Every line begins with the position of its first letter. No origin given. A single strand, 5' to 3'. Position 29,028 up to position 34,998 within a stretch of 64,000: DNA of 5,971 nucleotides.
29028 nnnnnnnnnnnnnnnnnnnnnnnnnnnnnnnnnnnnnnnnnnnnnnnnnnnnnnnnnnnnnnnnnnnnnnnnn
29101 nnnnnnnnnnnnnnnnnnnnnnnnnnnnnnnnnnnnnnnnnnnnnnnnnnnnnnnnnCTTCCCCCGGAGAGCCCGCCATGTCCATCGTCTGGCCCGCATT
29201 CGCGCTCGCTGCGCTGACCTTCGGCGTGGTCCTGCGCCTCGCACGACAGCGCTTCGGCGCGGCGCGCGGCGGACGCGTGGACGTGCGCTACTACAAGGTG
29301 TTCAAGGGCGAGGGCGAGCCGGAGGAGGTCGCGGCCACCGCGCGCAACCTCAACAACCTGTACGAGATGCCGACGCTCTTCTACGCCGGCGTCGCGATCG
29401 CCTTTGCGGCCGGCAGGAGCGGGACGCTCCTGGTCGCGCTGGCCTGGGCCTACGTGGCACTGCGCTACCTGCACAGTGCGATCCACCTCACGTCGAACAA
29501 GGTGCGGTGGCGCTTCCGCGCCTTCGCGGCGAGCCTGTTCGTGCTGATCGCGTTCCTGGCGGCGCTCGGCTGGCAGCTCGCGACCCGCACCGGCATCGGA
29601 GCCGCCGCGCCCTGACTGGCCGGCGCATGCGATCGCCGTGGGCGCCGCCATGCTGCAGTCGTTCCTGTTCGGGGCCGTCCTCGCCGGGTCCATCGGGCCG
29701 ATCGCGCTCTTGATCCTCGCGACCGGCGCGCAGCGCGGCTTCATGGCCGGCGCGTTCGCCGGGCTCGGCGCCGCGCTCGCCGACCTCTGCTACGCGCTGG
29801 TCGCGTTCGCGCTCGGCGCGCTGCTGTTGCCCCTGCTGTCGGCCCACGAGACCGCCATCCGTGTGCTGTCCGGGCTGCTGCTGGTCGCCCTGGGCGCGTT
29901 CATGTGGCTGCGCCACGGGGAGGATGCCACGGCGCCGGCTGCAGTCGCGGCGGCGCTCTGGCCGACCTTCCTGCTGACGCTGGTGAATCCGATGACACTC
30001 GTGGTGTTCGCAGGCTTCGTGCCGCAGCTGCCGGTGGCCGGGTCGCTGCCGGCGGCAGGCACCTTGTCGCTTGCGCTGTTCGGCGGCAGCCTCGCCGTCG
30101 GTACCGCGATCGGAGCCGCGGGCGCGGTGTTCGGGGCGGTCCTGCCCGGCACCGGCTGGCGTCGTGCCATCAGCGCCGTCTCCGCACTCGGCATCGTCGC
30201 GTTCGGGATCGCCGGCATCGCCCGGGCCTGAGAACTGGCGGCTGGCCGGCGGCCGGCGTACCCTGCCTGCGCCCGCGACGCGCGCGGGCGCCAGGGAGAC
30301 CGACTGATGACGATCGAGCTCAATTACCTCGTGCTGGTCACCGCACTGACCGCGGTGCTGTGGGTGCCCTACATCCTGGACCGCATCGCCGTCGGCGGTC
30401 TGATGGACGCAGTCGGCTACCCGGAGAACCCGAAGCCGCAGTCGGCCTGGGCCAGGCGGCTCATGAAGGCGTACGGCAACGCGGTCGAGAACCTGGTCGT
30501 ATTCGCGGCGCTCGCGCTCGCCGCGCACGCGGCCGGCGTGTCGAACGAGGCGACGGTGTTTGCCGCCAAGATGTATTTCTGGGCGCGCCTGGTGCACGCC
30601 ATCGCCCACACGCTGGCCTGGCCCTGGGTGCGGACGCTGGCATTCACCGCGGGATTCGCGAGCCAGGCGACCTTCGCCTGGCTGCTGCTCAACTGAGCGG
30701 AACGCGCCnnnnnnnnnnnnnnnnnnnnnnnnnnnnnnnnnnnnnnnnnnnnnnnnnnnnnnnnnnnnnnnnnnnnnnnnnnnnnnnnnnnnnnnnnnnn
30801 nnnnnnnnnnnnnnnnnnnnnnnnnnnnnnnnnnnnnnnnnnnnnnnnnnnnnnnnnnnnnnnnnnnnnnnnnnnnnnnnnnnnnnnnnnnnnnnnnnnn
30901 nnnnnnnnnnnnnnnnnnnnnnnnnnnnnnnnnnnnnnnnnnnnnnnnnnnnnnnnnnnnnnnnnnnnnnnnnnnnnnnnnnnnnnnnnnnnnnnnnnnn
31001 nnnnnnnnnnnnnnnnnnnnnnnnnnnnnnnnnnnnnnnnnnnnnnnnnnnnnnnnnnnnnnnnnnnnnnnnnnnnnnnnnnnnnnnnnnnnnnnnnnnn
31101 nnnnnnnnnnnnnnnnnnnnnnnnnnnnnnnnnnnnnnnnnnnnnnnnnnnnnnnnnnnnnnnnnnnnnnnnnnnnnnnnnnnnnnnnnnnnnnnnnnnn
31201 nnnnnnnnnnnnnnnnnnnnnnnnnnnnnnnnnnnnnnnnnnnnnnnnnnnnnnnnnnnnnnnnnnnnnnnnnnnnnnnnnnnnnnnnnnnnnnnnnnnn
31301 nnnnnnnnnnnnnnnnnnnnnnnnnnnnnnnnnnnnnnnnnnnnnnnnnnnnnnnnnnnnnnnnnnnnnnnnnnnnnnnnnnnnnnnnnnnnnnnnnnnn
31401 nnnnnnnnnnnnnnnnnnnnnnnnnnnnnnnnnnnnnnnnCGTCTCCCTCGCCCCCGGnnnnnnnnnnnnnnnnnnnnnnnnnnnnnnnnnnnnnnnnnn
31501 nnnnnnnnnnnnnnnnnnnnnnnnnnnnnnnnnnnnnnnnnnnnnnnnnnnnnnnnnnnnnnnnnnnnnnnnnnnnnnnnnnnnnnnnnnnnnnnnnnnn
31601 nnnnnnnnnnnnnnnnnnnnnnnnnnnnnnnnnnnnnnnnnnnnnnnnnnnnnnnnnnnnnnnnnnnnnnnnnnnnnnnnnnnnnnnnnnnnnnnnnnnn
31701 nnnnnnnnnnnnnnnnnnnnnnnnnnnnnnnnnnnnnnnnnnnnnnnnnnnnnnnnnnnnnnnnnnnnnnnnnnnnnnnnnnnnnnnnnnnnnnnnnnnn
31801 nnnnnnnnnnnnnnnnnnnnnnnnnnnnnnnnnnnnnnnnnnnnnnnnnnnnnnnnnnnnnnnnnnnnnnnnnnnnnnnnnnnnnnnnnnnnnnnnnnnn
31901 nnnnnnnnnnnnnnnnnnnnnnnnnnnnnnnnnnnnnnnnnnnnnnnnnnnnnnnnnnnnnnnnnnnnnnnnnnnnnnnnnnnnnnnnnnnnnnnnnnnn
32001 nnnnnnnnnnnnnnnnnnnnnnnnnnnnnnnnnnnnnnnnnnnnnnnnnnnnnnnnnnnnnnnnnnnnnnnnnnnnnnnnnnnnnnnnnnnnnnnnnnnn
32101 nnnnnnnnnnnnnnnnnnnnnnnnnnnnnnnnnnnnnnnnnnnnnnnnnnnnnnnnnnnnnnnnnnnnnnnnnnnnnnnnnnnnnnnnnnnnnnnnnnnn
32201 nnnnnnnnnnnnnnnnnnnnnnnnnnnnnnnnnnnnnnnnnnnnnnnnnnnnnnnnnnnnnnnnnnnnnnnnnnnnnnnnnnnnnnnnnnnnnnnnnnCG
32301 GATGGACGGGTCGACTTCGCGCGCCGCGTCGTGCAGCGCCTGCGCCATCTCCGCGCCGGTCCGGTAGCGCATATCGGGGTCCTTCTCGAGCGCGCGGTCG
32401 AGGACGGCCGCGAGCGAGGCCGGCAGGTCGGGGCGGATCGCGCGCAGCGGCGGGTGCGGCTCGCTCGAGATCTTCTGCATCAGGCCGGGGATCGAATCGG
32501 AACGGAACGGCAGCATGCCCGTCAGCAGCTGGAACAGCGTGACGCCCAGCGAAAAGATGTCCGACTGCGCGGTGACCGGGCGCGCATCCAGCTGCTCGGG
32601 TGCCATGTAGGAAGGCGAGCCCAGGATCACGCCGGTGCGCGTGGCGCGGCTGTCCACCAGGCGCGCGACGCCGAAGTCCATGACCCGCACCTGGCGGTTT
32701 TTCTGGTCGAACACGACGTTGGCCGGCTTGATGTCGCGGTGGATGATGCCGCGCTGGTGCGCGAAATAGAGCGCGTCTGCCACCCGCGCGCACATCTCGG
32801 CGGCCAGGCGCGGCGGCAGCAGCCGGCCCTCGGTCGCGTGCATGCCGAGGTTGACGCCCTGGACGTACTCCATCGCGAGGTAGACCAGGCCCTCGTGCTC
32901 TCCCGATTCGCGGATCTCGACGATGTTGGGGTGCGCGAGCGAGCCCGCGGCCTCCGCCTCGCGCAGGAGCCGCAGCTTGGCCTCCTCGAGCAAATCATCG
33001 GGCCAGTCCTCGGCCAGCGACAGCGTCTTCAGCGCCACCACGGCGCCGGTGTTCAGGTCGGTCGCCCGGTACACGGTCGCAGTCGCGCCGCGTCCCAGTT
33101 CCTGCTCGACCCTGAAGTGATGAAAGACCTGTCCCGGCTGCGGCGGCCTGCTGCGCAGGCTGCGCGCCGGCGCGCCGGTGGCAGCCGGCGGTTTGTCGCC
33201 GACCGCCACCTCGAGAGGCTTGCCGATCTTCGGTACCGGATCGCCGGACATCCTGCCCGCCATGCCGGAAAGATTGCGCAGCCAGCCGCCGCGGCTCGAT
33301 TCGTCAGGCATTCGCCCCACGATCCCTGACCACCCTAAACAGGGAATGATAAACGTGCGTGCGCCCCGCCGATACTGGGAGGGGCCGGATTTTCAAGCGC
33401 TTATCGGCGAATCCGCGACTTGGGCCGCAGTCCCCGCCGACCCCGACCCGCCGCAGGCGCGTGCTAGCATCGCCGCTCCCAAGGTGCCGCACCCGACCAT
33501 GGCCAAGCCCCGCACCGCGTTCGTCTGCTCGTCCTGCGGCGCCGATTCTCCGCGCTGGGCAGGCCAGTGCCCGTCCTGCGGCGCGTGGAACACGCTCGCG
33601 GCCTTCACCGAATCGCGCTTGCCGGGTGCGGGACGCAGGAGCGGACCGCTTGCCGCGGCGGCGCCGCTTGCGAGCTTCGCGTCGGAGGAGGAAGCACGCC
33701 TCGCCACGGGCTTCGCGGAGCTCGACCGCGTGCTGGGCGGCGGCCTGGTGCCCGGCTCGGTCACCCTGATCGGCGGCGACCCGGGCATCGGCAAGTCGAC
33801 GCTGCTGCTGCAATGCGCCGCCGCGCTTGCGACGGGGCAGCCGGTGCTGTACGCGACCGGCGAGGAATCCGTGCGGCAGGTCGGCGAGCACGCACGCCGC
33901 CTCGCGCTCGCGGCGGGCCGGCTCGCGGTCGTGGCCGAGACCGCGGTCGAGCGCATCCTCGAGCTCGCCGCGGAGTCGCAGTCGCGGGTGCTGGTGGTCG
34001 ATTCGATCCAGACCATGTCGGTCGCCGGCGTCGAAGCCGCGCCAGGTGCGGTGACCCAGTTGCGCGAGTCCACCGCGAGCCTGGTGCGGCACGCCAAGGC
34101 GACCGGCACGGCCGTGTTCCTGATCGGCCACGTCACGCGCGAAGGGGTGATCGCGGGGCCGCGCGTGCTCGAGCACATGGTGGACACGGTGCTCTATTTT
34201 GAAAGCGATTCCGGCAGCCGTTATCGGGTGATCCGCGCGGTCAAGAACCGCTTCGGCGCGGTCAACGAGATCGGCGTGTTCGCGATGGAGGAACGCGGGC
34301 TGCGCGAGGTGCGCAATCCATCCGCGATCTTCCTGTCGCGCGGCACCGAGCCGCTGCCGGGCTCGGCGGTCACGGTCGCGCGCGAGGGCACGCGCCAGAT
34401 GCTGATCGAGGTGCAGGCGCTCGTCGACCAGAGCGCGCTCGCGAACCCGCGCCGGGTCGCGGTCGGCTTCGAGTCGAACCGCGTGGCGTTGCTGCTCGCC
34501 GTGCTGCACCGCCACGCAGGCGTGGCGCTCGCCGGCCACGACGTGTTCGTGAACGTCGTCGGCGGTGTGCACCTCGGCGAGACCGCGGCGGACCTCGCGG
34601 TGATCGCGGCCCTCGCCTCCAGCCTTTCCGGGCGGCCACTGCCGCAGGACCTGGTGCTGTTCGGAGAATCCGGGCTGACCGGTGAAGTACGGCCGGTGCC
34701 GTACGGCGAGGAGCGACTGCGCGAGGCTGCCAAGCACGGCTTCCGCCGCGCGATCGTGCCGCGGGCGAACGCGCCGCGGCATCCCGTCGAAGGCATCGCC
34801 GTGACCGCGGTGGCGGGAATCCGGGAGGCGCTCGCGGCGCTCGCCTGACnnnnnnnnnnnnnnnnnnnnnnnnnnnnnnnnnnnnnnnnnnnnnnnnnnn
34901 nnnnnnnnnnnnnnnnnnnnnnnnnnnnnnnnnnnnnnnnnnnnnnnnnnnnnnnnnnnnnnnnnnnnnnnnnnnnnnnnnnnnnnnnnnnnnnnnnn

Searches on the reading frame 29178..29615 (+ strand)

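Call 58: search_protein_families(library=pfam, proteins=[window:29178-29615:+], max_evalue=0.00001)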
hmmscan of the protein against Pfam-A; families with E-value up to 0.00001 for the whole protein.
window:29178-29615:+ (145 aa): 1 family
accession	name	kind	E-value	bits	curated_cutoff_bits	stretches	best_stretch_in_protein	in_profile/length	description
PF01124.23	MAPEG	-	2.2e-20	73.5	23.4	1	4-131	2-128/129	MAPEG family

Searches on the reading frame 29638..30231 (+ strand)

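Call 72: search_protein_families(library=pfam, proteins=[window:29638-30231:+], max_evalue=0.00001)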
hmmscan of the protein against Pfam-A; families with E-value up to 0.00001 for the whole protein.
window:29638-30231:+ (197 aa): 1 family
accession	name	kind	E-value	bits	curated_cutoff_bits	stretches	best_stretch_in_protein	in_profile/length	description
PF01810.24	LysE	-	1.4e-06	28.4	25.6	1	15-191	3-187/193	LysE type translocator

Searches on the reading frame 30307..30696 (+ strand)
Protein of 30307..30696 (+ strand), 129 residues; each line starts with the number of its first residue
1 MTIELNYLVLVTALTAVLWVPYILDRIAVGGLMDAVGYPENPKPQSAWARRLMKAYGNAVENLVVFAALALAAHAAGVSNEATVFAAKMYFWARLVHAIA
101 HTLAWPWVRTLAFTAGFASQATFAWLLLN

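Call 72: search_protein_families(library=pfam, proteins=[window:30307-30696:+], max_evalue=0.00001)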
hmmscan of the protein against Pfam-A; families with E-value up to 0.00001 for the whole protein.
window:30307-30696:+ (129 aa): 1 family
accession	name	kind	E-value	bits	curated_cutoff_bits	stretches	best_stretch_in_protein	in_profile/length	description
PF01124.23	MAPEG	-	3.1e-19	69.8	23.4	1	10-128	2-128/129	MAPEG family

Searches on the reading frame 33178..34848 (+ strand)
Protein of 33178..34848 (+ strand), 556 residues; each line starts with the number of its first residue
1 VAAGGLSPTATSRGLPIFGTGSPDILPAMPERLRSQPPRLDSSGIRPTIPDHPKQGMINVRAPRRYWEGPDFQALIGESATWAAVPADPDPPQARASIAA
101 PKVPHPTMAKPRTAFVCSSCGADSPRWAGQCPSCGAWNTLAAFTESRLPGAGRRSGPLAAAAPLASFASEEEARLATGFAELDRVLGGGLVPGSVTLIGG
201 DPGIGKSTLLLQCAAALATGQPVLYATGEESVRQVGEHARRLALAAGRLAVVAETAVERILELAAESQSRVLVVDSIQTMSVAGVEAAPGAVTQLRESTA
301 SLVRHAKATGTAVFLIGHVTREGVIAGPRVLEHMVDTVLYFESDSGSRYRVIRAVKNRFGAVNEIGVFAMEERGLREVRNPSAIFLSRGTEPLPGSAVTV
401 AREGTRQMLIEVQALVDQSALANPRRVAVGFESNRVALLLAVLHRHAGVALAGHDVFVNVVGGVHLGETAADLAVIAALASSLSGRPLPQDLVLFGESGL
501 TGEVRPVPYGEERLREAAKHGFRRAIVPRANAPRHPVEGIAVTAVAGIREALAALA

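Call 72: search_protein_families(library=pfam, proteins=[window:33178-34848:+], max_evalue=0.00001)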
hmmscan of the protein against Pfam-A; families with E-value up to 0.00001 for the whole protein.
window:33178-34848:+ (556 aa): 6 families
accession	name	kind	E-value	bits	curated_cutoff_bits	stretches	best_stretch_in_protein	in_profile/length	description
PF06745.19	ATPase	-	1.2e-14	54.7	26.6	1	176-242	2-70/231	KaiC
PF13481.12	AAA_25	-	6.5e-14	52.4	27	1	169-323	9-194/195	AAA domain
PF18073.7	Zn_ribbon_LapB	-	4.2e-12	46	25.7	1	115-140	1-26/28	Rubredoxin metal binding domain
PF03796.21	DnaB_C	-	8.1e-07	29.1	27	0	175-236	2-64/255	DnaB-like helicase C terminal domain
PF13541.12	ChlI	-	8.8e-07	29.3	27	1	447-531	36-121/121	Subunit ChlI of Mg-chelatase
PF13191.12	AAA_16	-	6.1e-06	27.3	32.6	1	182-302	16-151/167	AAA ATPase domain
